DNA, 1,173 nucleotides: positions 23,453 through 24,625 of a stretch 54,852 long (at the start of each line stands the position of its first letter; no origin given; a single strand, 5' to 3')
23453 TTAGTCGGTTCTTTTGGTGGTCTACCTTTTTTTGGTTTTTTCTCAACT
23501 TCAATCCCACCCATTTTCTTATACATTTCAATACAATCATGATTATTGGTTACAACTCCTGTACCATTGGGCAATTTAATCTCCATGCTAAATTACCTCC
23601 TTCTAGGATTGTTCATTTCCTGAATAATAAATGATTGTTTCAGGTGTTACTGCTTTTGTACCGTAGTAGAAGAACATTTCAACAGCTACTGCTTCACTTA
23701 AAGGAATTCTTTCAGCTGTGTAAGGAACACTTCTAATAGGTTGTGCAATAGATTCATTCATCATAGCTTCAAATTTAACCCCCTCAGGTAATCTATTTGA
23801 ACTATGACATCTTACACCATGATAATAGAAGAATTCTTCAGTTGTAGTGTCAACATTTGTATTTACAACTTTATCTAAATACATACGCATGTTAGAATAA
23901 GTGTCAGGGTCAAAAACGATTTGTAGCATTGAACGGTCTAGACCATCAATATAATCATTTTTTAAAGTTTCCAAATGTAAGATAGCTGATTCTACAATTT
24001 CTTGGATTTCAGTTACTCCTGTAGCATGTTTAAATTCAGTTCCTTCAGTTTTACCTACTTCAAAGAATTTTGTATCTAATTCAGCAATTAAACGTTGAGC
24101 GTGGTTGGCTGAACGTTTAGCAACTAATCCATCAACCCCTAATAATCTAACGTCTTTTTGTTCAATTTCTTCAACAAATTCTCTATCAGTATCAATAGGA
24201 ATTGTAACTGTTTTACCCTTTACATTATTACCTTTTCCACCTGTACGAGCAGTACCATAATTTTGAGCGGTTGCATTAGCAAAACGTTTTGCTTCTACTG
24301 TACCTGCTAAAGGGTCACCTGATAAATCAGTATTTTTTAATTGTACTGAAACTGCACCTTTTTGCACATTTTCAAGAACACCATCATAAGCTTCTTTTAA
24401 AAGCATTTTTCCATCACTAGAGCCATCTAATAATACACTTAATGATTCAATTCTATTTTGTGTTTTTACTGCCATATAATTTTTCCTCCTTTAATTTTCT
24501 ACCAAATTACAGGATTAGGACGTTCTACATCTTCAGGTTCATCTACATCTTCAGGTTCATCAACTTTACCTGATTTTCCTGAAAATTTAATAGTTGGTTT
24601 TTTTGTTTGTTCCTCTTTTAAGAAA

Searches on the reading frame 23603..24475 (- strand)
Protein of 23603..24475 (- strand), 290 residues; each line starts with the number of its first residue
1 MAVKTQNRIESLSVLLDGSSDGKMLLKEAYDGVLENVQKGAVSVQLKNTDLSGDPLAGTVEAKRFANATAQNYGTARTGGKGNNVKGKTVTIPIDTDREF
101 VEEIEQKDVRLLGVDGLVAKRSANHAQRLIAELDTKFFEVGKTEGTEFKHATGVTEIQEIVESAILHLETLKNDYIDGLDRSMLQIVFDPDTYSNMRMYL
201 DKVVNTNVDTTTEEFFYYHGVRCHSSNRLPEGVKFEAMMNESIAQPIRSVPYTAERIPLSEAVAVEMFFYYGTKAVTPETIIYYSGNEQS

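Call 78: find_encoding_contigs(protein=window:23603-24475:-, flank=10000, max_places=1)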
Protein window:23603-24475:- (290 aa): 12 contigs read that carry it; 1 place shown.
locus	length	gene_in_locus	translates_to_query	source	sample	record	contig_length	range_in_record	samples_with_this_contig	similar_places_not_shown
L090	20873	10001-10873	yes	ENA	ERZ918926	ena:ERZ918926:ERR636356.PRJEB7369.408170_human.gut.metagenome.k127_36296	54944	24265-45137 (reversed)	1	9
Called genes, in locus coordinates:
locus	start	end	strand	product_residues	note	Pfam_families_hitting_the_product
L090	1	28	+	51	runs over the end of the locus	-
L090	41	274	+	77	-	-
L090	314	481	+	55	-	-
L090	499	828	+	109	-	-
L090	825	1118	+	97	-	-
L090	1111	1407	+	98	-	-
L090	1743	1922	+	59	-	-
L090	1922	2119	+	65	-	-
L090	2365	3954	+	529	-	PF04466:Terminase_3, PF17288:Terminase_3C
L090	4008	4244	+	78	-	-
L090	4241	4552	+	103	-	-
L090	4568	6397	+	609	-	-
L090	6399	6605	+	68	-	-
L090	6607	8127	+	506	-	-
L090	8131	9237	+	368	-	PF06152:Phage_min_cap2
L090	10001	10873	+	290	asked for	-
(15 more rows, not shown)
